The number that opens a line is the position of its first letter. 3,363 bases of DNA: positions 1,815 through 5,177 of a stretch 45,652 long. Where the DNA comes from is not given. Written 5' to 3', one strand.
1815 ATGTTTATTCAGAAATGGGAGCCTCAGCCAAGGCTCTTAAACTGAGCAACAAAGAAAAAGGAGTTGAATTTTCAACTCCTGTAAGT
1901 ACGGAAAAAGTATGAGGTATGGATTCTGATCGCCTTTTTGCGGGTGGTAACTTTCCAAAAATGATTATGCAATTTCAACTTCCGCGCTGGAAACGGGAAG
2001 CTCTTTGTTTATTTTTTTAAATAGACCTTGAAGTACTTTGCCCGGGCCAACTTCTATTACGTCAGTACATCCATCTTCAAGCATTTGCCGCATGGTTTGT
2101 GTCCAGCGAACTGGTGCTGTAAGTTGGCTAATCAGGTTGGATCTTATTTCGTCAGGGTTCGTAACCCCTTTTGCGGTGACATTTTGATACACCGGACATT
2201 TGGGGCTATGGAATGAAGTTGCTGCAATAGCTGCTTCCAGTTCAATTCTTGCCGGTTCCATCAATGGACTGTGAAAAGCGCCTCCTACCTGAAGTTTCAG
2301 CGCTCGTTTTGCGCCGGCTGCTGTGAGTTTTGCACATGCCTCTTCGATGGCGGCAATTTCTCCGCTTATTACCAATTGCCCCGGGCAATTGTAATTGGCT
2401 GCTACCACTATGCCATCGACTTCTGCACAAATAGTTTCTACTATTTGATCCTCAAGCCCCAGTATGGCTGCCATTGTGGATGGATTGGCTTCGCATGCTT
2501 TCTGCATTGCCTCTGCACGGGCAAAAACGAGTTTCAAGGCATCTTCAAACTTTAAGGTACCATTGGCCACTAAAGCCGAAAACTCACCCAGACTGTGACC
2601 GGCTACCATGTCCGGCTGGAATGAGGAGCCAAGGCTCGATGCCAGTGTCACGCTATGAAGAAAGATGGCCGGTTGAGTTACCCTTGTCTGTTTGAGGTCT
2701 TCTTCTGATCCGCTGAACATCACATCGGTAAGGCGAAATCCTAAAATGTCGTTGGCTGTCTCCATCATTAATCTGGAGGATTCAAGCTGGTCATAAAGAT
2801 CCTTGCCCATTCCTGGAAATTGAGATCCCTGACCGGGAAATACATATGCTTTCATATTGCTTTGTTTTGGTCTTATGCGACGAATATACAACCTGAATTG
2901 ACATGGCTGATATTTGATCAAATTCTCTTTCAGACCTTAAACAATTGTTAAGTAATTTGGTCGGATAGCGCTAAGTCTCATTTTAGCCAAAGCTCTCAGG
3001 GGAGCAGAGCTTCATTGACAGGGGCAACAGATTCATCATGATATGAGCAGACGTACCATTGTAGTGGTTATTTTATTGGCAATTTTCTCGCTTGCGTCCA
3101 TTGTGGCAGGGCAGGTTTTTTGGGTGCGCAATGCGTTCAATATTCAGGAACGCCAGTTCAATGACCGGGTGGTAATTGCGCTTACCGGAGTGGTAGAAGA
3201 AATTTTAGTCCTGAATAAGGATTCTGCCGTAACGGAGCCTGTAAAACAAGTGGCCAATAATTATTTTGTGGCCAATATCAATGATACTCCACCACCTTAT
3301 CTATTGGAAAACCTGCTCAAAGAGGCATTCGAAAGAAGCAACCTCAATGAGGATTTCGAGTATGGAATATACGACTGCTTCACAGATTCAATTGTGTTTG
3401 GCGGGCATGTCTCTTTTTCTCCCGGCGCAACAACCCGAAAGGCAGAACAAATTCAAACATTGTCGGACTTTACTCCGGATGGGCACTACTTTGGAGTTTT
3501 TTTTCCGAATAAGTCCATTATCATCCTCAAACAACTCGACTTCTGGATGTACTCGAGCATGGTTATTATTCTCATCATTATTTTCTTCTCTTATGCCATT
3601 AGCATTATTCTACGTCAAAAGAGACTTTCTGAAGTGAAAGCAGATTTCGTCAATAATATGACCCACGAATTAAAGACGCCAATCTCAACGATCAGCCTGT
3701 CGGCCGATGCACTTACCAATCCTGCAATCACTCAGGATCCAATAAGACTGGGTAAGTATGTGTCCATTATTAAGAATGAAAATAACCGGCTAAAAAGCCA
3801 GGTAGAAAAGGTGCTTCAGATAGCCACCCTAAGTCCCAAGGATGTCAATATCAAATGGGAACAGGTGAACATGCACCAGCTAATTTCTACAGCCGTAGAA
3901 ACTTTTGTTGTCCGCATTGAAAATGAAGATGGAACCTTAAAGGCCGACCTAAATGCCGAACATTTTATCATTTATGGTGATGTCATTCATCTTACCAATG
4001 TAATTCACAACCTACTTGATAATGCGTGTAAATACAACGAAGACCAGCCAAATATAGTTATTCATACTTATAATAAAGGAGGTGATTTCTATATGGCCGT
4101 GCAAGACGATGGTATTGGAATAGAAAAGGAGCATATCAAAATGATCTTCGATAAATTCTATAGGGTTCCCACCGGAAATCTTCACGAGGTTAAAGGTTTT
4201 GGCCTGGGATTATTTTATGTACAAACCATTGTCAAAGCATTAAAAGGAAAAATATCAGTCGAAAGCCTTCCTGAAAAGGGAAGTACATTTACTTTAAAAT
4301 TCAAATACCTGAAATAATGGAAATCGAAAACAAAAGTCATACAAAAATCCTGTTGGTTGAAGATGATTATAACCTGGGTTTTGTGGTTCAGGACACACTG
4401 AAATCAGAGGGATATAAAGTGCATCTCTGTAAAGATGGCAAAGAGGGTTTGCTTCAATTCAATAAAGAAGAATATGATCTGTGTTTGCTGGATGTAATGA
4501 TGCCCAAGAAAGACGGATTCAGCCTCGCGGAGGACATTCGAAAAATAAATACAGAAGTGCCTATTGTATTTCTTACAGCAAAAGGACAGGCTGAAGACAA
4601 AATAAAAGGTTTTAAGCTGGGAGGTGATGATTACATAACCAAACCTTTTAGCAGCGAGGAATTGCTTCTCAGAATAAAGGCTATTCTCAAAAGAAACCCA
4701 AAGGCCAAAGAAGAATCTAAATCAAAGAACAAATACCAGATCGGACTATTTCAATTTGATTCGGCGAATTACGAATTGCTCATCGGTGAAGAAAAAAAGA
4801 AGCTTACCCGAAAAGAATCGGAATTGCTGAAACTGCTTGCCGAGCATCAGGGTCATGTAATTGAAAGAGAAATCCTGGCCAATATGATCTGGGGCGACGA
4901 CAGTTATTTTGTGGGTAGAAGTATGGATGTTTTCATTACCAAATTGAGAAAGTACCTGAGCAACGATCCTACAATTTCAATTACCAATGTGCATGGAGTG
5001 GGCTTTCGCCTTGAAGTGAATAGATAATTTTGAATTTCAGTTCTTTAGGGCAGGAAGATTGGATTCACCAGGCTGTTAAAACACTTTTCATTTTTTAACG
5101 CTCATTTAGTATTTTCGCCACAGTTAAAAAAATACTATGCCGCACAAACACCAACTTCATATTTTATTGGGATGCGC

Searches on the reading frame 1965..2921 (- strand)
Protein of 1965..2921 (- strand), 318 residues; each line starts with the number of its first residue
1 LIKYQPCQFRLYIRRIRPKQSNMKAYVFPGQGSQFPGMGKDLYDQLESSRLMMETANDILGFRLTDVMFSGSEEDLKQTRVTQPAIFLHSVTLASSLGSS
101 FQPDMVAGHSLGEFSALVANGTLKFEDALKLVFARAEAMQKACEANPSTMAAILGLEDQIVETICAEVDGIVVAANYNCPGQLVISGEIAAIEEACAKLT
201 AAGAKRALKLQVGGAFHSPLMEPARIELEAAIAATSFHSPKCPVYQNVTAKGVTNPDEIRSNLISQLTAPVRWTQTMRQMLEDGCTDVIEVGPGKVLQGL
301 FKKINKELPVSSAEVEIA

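Call 63: search_protein_families(library=ncbifam, proteins=[window:1965-2921:-], max_evalue=0.00001)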
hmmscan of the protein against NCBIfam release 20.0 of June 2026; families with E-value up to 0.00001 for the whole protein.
window:1965-2921:- (318 aa): 8 families
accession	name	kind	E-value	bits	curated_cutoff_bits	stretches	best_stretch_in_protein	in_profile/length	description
TIGR00128.1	fabD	equivalog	9.7e-96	320.6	260.9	1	23-307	2-289/290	ACP S-malonyltransferase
TIGR03131.1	malonate_mdcH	equivalog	2.5e-67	227.4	297.9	1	25-313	2-284/297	malonate decarboxylase subunit epsilon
NF045894.1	PKS_plus_SDR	equivalog_domain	2.1e-57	194.6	1740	1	20-305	528-815/1515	type I polyketide synthase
TIGR02813.1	omega_3_PfaA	subfamily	2.2e-42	144.1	1010.1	1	25-306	582-881/2582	polyketide-type polyunsaturated fatty acid synthase PfaA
NF037940.1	PKS_MbtD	equivalog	1.7e-29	102.6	1150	1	19-292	87-361/978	mycobactin polyketide synthase MbtD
NF037941.1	PKS_NbtC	equivalog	2.2e-26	92.1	1150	1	24-292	97-371/1027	nocobactin polyketide synthase NbtC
NF040607.1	mycolic_Pks13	equivalog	2.2e-25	88.4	2100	1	21-296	662-945/1680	polyketide synthase Pks13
NF041183.1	Pks2_ls1_myc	equivalog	5.8e-24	83.1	2400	1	25-313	534-822/2086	sulfolipid-1 biosynthesis phthioceranic/hydroxyphthioceranic acid synthase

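Call 64: find_related_loci(query=window:1965-2918:-, collection=genome_contigs, flank=500)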
Query window:1965-2918:- (317 aa) in genome_contigs; peptide patterns used: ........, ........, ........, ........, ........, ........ (x = any residue, [..] = any of these).
600 stretches matched a pattern (row limit reached: there are more); 598 encode a relative of the query (tblastn E <= 1e-3); the best 80 are kept; 80 distinct loci.
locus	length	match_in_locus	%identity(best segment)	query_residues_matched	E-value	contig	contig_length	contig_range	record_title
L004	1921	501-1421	74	9-316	5e-161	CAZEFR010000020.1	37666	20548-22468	MAG TPA_asm: uncultured Chryseobacterium sp. isolate SRP318679_co1_395 genome assembly, contig: NODE_1688_length_37666_c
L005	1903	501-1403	73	8-314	3e-159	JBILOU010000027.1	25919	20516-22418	MAG: Flavobacteriales bacterium isolate ME2017-11-03_3300044655_group7_bin89 Rohwer_bin974_scaffold_860_c1, whole genome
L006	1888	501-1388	72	16-312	1e-151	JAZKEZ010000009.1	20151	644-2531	MAG: Bacteroidota bacterium isolate DC_HB_02_SPN181219-bin057 DCHB02SPN_B057_0_000000000009, whole genome shotgun sequen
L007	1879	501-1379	72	22-314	5e-149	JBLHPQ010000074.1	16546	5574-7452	MAG: Flavobacteriaceae bacterium isolate 3300055526_67 Ga0535637_0004044, whole genome shotgun sequence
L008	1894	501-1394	71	18-315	1e-148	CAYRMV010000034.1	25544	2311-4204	MAG TPA_asm: uncultured Flavobacteriales bacterium isolate SRP220891_co4_450 genome assembly, contig: NODE_3187_length_2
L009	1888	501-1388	72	17-312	2e-148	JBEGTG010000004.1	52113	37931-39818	MAG: Bacteroidota bacterium isolate pringlecreek_2019_sw_WHONDRS-S19S_0025_F_bin.29 scaffold_60, whole genome shotgun se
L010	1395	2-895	71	18-315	7e-154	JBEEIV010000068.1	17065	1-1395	MAG: Bacteroidota bacterium isolate blueriver_2019_sw_WHONDRS-S19S_0024_B_bin.81 scaffold_1376848, whole genome shotgun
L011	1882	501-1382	72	19-312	3e-148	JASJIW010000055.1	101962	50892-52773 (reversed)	MAG: Flavobacteriales bacterium isolate ArBW.bin.97 ArBW_k141_569074, whole genome shotgun sequence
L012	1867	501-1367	72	18-303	1e-144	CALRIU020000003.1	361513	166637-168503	MAG: Hydrocarboniphaga daqingensis isolate JJ-AX1-329-3-mx-bin493 genome assembly, contig: JJ-MOM7-71-C5, whole genome s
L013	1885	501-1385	70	18-312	2e-143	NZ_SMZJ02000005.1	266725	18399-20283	Seonamhaeicola sediminis strain W255 scaffold5-size266725, whole genome shotgun sequence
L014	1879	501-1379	71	22-312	2e-143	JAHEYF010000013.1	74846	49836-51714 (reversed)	MAG: Bacteroidetes bacterium isolate nzgw121 NODE_194_length_74847_cov_4.273412, whole genome shotgun sequence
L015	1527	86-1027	67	6-312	6e-148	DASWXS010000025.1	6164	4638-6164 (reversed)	MAG TPA_asm: Bacteroidia bacterium isolate SMAG_U3691 k141_802827, whole genome shotgun sequence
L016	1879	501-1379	71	23-312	7e-143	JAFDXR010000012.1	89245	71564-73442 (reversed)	MAG: Bacteroidetes bacterium isolate SZAS-3 BACT-AMP-16__12__length-89245, whole genome shotgun sequence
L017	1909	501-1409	67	11-315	1e-142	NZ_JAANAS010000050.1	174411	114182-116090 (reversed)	Psychroflexus maritimus strain C1 scaffold_3_length_174411, whole genome shotgun sequence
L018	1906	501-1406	66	7-314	2e-142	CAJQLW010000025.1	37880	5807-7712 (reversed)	MAG: uncultured Flavobacteriales bacterium isolate 0.2_20180524_Bin_63_1 genome assembly, contig: c_000000001146, whole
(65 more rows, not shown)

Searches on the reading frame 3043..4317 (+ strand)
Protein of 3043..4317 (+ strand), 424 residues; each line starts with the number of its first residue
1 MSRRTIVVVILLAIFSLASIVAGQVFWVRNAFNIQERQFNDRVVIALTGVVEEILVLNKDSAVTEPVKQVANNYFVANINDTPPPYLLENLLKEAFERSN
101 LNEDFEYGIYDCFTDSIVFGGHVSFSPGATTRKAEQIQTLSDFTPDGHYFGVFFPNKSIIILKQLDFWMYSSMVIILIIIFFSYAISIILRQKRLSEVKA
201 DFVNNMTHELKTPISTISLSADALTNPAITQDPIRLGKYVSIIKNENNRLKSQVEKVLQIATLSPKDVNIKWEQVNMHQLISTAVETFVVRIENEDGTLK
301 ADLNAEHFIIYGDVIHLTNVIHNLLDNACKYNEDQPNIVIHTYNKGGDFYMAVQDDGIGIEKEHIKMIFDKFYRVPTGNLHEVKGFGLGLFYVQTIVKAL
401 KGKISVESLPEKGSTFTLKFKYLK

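Call 63: search_protein_families(library=ncbifam, proteins=[window:3043-4317:+], max_evalue=0.00001)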
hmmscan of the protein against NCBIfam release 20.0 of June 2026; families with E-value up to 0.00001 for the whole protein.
window:3043-4317:+ (424 aa): 77 families (the best 25 are shown)
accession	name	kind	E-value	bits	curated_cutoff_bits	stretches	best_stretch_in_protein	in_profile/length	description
NF046044.1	PnpS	equivalog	5.2e-54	183.8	400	1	191-420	162-389/390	two-component system histidine kinase PnpS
TIGR02966.1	phoR_proteo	equivalog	3e-47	161.2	334.2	1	190-420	105-333/333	phosphate regulon sensor histidine kinase PhoR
NF033092.0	HK_WalK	equivalog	7e-46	157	725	1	190-420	363-592/594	cell wall metabolism sensor histidine kinase WalK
NF047874.1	MASE3_PAS_HK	subfamily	6.1e-38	131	560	1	191-421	390-624/655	MASE3 domain-containing sensor histidine kinase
NF041735.1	hist_kin_RppB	equivalog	9.4e-37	126.8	400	1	201-420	218-437/438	two-component system sensor histidine kinase RppB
NF008312.0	PRK11100.1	equivalog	2.3e-35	122.3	356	1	201-421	258-473/477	two-component system sensor histidine kinase CreC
NF053855.1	HisKinPhoRBctds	equivalog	4.4e-33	114.5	500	1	176-420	334-581/583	two-component system sensor histidine kinase PhoR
TIGR02956.1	TMAO_torS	equivalog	2.1e-31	108.9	676.5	1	196-420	461-680/967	TMAO reductase system sensor histidine kinase/response regulator TorS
NF008468.0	PRK11360.1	equivalog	9.1e-31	106.9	646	1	190-422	388-608/616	two-component system sensor histidine kinase AtoS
NF006800.0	PRK09303.1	equivalog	2e-30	106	342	1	198-418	150-373/383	histidine kinase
NF033093.1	HK_VicK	exception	1.7e-28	99.5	680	1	200-422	210-435/448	cell wall metabolism sensor histidine kinase VicK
NF041947.1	LuxQ_Vibrio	equivalog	1.9e-28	98.9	1200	1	195-419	468-693/843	quorum-sensing autoinducer 2 sensor kinase/phosphatase LuxQ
NF012163.2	BaeS_SmeS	equivalog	2.2e-28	99.4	500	1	196-420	237-456/457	sensor histidine kinase efflux regulator BaeS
NF033091.0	HK_VanS_ACDEFG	equivalog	4.1e-28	98.3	400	1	197-411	72-284/293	vancomycin resistance histidine kinase VanS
NF040691.1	MtrAB_MtrB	equivalog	5.4e-28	98.3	450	1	189-418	261-488/507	MtrAB system histidine kinase MtrB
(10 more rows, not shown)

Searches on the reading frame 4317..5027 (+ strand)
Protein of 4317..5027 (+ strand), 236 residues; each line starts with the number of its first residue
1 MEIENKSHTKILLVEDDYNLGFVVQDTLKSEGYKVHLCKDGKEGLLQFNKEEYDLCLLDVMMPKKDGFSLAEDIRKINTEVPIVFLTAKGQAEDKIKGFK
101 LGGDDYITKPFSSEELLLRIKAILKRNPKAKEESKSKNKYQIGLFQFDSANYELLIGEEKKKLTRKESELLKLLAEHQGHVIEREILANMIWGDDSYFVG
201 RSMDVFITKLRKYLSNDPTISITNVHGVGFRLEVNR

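Call 63: search_protein_families(library=ncbifam, proteins=[window:4317-5027:+], max_evalue=0.00001)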
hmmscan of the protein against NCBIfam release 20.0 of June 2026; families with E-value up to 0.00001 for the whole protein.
window:4317-5027:+ (236 aa): 87 families (the best 25 are shown)
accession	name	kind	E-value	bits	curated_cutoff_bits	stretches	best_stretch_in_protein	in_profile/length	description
NF051850.1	RespRegRprY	equivalog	1.8e-87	292.6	370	1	8-232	4-226/234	response regulator transcription factor RprY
NF053854.1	RespRegPhoBBctds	equivalog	6e-59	199.1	270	1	11-232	1-224/225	two-component system response regulator PhoB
NF040534.1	resp_reg_YycF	equivalog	1.1e-50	172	340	1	10-232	2-227/231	response regulator YycF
NF045944.1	ResRegRpaBCyano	equivalog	3.1e-50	170.7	330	1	12-232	1-227/229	response regulator transcription factor RpaB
NF007005.1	PRK09468.1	equivalog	7.2e-49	166.3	331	1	7-230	2-229/237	osmolarity response regulator transcription factor OmpR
TIGR02154.1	PhoB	equivalog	2.7e-48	164.2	296.2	1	9-232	3-225/226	phosphate regulon transcriptional regulator PhoB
NF040689.1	MtrAB_MtrA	equivalog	5e-47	160.1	300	1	11-231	1-217/219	MtrAB system response regulator MtrA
TIGR01387.1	cztR_silR_copR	subfamily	4.3e-46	157.3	279.2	1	11-231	1-217/218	heavy metal response regulator transcription factor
NF033117.2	vanR_ACDEGLN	exception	1.3e-44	152.5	350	1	11-233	1-226/226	VanR-ABDEGLN family response regulator transcription factor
NF007982.1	PRK10710.1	equivalog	2e-44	151.9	380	1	5-234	4-229/235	envelope stress response regulator BaeR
NF041733.1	resp_reg_CseB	equivalog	4.7e-44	150.5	350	1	10-233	2-227/228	two-component system response regulator CseB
NF041209.1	resp_regPieR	equivalog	2.6e-43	148.3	450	1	10-233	2-228/231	two component system response regulator PieR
NF041734.1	resp_reg_RppA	equivalog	2.7e-43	148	250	1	10-233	2-228/229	two-component system response regulator RppA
NF008296.0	PRK11083.1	equivalog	2.9e-43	147.9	273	1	8-233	3-226/228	two-component system response regulator CreB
NF008199.0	PRK10955.1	equivalog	5.9e-42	144.2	341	1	9-216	2-210/232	envelope stress response regulator transcription factor CpxR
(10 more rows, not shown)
